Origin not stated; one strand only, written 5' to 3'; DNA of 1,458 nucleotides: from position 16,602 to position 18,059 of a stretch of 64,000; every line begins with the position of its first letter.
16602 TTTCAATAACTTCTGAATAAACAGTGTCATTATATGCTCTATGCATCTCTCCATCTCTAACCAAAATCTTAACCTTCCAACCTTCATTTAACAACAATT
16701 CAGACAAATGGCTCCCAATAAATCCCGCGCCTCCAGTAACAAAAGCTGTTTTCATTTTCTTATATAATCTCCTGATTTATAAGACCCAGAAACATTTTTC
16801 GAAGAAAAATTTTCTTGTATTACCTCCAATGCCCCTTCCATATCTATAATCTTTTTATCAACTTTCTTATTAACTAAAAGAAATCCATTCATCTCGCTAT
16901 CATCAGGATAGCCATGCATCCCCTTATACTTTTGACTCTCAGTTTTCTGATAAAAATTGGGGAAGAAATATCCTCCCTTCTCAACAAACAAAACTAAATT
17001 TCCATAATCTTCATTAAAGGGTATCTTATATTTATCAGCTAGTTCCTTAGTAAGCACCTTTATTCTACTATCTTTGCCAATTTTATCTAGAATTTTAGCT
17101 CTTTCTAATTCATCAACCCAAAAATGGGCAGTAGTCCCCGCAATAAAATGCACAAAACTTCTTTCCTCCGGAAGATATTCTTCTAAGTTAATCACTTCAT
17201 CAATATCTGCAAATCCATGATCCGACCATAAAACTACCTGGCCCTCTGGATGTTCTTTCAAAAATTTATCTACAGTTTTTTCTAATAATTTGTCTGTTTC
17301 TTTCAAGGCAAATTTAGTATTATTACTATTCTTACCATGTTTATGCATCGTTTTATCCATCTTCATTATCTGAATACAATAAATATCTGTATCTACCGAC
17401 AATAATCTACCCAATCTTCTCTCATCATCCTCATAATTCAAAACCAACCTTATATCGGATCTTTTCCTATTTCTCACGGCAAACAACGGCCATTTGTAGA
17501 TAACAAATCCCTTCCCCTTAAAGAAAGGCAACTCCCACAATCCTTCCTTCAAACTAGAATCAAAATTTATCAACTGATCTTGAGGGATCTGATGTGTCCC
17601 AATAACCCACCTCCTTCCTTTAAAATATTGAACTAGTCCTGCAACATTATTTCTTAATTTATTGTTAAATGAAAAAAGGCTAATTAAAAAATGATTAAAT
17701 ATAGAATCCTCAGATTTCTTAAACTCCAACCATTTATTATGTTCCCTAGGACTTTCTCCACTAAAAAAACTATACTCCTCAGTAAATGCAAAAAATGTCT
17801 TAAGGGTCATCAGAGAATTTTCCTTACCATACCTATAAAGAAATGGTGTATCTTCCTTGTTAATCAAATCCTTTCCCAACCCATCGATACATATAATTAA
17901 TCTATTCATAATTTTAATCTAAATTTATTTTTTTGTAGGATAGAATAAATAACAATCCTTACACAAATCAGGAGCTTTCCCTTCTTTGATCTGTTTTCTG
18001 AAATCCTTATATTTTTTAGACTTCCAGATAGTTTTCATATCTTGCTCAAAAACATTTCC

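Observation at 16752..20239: Unusual trio inside the glycan locus: AlkP-superfamily metalloenzyme, SPASM-like radical SAM, and a 422-aa Pol-beta-fold nucleotidyltransferase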

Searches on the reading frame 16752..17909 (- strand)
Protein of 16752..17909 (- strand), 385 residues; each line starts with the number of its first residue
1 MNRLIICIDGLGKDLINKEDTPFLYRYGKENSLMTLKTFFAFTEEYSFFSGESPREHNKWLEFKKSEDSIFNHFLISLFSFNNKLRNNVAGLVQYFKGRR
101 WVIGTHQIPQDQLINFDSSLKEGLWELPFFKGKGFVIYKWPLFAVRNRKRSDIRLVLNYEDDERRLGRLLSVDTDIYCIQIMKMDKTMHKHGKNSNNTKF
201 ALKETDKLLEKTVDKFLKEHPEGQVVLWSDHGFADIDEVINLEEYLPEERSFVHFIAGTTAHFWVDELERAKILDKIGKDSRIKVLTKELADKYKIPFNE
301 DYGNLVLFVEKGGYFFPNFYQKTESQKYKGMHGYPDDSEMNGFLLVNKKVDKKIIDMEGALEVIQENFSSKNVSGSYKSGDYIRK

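Call 4: search_protein_families(library=pfam, proteins=[window:16752-17909:-], max_evalue=0.01)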
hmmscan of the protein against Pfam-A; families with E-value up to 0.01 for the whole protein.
window:16752-17909:- (385 aa): 1 family
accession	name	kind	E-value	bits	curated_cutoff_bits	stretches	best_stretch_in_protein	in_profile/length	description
PF01663.27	Phosphodiest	-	5.2e-21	76.1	23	1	4-334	2-341/342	Type I phosphodiesterase / nucleotide pyrophosphatase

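Call 5: search_protein_families(library=ncbifam, proteins=[window:16752-17909:-], max_evalue=0.01)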
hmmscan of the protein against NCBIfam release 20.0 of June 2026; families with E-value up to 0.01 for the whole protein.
window:16752-17909:- (385 aa): 0 families

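Call 28: search_solved_structures(query=window:16752-17909:-, max_evalue=0.01, show_alignments=2)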
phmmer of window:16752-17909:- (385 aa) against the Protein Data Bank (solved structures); distinct sequences matched with E-value up to 0.01: 1.
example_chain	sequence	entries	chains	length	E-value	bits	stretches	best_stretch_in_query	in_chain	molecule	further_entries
5ege_A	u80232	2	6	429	0.0021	20.4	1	166-342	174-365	Ectonucleotide pyrophosphatase/phosphodiesterase family member 6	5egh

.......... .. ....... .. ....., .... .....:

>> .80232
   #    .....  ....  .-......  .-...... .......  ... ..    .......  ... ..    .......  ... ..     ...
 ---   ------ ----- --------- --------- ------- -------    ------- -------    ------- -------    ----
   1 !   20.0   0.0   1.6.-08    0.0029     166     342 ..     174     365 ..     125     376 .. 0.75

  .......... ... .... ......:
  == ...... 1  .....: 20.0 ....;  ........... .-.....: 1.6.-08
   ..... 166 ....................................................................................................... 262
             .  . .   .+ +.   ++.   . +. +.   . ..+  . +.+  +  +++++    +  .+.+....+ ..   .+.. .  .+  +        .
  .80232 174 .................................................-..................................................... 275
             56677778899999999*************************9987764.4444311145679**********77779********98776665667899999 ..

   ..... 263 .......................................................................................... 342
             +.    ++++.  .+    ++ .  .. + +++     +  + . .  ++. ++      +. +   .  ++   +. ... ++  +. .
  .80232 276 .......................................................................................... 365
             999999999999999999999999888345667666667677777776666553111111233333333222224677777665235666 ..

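Call 32: find_homologous_proteins(query=window:16752-17909:-, max_evalue=0.00001)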
Query window:16752-17909:- (385 aa): 98 proteins with E <= 0.00001 among 2830 candidates.
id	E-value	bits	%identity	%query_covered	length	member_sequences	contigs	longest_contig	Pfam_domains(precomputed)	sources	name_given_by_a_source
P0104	7.9e-260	879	100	100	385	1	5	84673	PF01663.28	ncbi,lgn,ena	-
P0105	2.6e-207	707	83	95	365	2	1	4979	PF01663.28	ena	-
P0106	1.6e-206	704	82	95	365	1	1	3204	PF01663.28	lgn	-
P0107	2.6e-195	667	78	95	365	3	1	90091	PF01663.28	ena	-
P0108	5.5e-188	643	74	95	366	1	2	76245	PF01663.28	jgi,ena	-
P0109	1.5e-171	589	69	95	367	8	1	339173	PF01663.28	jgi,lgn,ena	-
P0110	6.8e-125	435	52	94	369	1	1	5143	PF01663.28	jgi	-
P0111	1.5e-121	424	52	95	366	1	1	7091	PF01663.28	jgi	-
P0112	9.7e-121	422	53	94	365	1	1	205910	PF01663.28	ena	-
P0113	7.1e-119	415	53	91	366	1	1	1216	PF01663.28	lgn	-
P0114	8.7e-119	415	52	94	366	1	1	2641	PF01663.28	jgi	jgi:predicted AlkP superfamily pyrophosphatase or phosphodiesterase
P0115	1.0e-117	412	52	94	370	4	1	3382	PF01663.28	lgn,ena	-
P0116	1.8e-117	411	52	90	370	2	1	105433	PF01663.28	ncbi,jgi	-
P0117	1.0e-116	408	50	92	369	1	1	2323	PF01663.28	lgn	-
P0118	3.0e-115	403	50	95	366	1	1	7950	PF01663.28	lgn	-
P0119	3.2e-115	403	50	94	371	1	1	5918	PF01663.28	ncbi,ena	-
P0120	8.4e-115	402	52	90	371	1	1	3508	PF01663.28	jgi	jgi:predicted AlkP superfamily pyrophosphatase or phosphodiesterase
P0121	1.0e-114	402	52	88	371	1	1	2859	PF01663.28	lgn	-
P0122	1.2e-114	402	52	90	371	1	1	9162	PF01663.28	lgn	-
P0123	1.9e-114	401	50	92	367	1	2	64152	PF01663.28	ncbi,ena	-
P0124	4.3e-114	400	50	94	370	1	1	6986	PF01663.28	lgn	-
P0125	4.6e-114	400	51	91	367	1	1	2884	PF01663.28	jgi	jgi:predicted AlkP superfamily pyrophosphatase or phosphodiesterase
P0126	5.3e-114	399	52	92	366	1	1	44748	PF01663.28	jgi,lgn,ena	-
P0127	1.1e-113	398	49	92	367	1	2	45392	PF01663.28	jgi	-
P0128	1.3e-113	398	50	92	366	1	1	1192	PF01663.28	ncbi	-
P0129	3.7e-113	397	52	91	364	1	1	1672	PF01663.28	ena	-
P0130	1.2e-112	395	52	92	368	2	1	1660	PF01663.28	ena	-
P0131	2.0e-112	394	49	95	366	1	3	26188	PF01663.28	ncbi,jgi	-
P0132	6.6e-112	393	51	92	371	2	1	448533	PF01663.28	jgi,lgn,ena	-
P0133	1.7e-111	391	52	91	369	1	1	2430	PF01663.28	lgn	-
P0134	3.2e-111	390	51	91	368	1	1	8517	PF01663.28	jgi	jgi:predicted AlkP superfamily pyrophosphatase or phosphodiesterase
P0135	3.6e-111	390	49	92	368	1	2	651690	PF01663.28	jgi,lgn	jgi:predicted AlkP superfamily pyrophosphatase or phosphodiesterase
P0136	3.8e-111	390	52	91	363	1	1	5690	PF01663.28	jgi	jgi:predicted AlkP superfamily pyrophosphatase or phosphodiesterase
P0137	6.3e-111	389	50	92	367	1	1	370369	PF01663.28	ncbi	-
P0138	9.2e-111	389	50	94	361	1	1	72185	PF01663.28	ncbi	-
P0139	1.8e-110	388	49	91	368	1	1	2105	PF01663.28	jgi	jgi:predicted AlkP superfamily pyrophosphatase or phosphodiesterase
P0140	1.8e-110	388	49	95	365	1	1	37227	PF01663.28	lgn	-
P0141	3.1e-110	387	53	91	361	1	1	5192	PF01663.28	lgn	-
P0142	4.3e-110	387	48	95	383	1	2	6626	PF01663.28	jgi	-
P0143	1.0e-109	385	48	97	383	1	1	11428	PF01663.28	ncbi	-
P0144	1.0e-109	385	52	91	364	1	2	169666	PF01663.28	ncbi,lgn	-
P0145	1.2e-109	385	48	94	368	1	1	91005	PF01663.28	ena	-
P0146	1.3e-109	385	49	91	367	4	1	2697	PF01663.28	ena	-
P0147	2.3e-109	384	49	91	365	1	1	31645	PF01663.28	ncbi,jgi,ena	-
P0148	2.4e-109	384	51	91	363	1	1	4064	PF01663.28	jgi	jgi:predicted AlkP superfamily pyrophosphatase or phosphodiesterase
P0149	2.8e-109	384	49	92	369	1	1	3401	PF01663.28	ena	-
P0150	4.0e-109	383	50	92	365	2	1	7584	PF01663.28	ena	-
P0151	5.8e-109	383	50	91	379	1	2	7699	PF01663.28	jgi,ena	-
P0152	7.0e-109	383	50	92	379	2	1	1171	PF01663.28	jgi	jgi:predicted AlkP superfamily pyrophosphatase or phosphodiesterase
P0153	8.8e-109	382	50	91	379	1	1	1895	PF01663.28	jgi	-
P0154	1.1e-108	382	50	91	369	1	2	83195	PF01663.28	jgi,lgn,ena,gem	-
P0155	1.2e-108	382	50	91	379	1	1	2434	PF01663.28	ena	-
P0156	2.9e-108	381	47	95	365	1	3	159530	PF01663.28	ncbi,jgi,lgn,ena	-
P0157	4.0e-108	380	49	94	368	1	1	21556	PF01663.28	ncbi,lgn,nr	ncbi:alkaline phosphatase family protein [Candidatus Pacearchaeota archaeon]|nr:alkaline phosphatase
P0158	1.4e-107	378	49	92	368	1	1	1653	PF01663.28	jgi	jgi:hypothetical protein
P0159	1.5e-107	378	50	91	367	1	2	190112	PF01663.28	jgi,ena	jgi:predicted AlkP superfamily pyrophosphatase or phosphodiesterase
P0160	2.0e-107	378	51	94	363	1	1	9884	PF01663.28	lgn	-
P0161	2.4e-107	377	49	92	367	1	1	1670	PF01663.28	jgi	jgi:predicted AlkP superfamily pyrophosphatase or phosphodiesterase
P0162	3.4e-107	377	48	94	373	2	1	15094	PF01663.28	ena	-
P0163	4.5e-107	377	48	92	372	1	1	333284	PF01663.28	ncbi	-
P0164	4.7e-107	377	47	95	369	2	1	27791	PF01663.28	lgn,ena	-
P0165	1.2e-106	375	50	94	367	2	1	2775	PF01663.28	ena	-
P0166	1.4e-105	372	48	95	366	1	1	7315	PF01663.28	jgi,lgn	-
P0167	2.6e-105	371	49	89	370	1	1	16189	PF01663.28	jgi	jgi:predicted AlkP superfamily pyrophosphatase or phosphodiesterase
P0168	4.4e-105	370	51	91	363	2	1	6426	PF01663.28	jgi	-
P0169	9.8e-105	369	45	92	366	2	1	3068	PF01663.28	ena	-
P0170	1.2e-104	369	53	86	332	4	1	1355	PF01663.28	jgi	-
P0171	1.6e-104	368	49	95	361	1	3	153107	PF01663.28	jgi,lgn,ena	-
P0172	5.9e-104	366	45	92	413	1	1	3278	PF01663.28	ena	-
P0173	9.8e-104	366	50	91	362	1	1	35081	PF01663.28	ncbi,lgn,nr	ncbi:MAG: alkaline phosphatase family protein [Nanoarchaeota archaeon]|nr:alkaline phosphatase famil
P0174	5.2e-103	363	47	94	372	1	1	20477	PF01663.28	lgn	-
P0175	7.8e-103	363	48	90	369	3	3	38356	PF01663.28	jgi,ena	-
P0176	1.2e-102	362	47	95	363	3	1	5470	PF01663.28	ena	-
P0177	1.4e-102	362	46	94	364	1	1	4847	PF01663.28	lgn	-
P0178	3.9e-102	360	46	94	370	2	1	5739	PF01663.28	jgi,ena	-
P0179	6.3e-102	360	47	94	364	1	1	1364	PF01663.28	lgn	-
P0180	2.2e-101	358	47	94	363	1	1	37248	PF01663.28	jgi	jgi:predicted AlkP superfamily pyrophosphatase or phosphodiesterase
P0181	2.6e-101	358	46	94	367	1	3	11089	PF01663.28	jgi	-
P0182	3.2e-101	357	45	94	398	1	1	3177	PF01663.28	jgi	-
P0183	3.5e-101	357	46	91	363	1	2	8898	PF01663.28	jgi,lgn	jgi:predicted AlkP superfamily pyrophosphatase or phosphodiesterase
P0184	1.3e-100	355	48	94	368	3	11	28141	PF01663.28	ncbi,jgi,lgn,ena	-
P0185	4.6e-99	350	47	91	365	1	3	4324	PF01663.28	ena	-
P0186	1.1e-98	349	47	91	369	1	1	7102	PF01663.28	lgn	-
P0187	1.4e-98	349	47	94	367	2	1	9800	PF01663.28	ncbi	-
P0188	1.2e-97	346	46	95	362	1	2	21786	PF01663.28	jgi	-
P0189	1.9e-97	345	47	91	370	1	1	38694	PF01663.28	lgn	-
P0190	3.1e-95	338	46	94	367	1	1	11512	PF01663.28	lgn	-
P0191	5.4e-95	337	46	89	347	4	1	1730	PF01663.28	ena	-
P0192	1.6e-93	332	46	95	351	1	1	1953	PF01663.28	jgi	jgi:hypothetical protein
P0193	2.5e-93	331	46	92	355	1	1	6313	PF01663.28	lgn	-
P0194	1.1e-89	319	47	91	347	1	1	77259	PF01663.28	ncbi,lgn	-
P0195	2.3e-79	285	50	67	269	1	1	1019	PF01663.28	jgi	jgi:predicted AlkP superfamily pyrophosphatase or phosphodiesterase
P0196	3.1e-74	268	39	95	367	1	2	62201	PF01663.28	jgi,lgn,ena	-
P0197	5.0e-64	235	36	94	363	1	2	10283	PF01663.28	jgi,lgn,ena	-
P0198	2.8e-57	213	35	92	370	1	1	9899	PF01663.28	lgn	-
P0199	1.5e-51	194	48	49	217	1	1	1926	PF01663.28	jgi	jgi:predicted AlkP superfamily pyrophosphatase or phosphodiesterase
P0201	1.9e-12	65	25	91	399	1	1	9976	PF01663.28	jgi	jgi:predicted AlkP superfamily pyrophosphatase or phosphodiesterase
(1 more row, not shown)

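Call 41: predict_structure(alignment_id=A2)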
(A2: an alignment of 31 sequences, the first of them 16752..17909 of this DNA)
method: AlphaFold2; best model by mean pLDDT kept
length: 385 residues; sequences in the alignment: 31
mean_pLDDT: 92.0   pTM: 0.89
mean pLDDT of the five models: 92.0, 91.3, 91.1, 90.7, 90.4
residues with pLDDT >= 90: 337; 70-90: 29; 50-70: 2; < 50: 17
segments of 3 or more residues with pLDDT < 50: 369-385
pLDDT, mean of each block of 10 residues (from residue 1): 96 98 98 97 94 96 96 95 92 95 91 95 91 93 89 89 96 96 97 98 99 98 97 97 89 94 96 94 97 97 97 95 94 95 96 93 72 34 29
secondary structure, 60 per line:
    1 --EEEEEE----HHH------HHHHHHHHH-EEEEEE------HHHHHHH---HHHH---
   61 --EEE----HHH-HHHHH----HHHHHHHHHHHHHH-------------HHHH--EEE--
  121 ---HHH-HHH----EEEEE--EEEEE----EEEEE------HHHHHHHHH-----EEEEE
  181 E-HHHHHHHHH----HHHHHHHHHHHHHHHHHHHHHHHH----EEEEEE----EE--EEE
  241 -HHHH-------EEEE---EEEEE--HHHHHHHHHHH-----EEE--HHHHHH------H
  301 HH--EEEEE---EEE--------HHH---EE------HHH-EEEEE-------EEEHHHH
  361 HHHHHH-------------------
elements in order: E3-8 H22-30 E32-37 H44-50 H54-57 E63-65 H74-78 H83-96 H110-113 E116-118 E135-139 E142-146 E151-155 H162-170 E176-181 H183-191 H196-219 E224-229 E238-240 H242-245 E253-256 E260-264 H267-277 E283-285 H288-293 E305-309 E313-315 E342-346 E354-356 H357-366
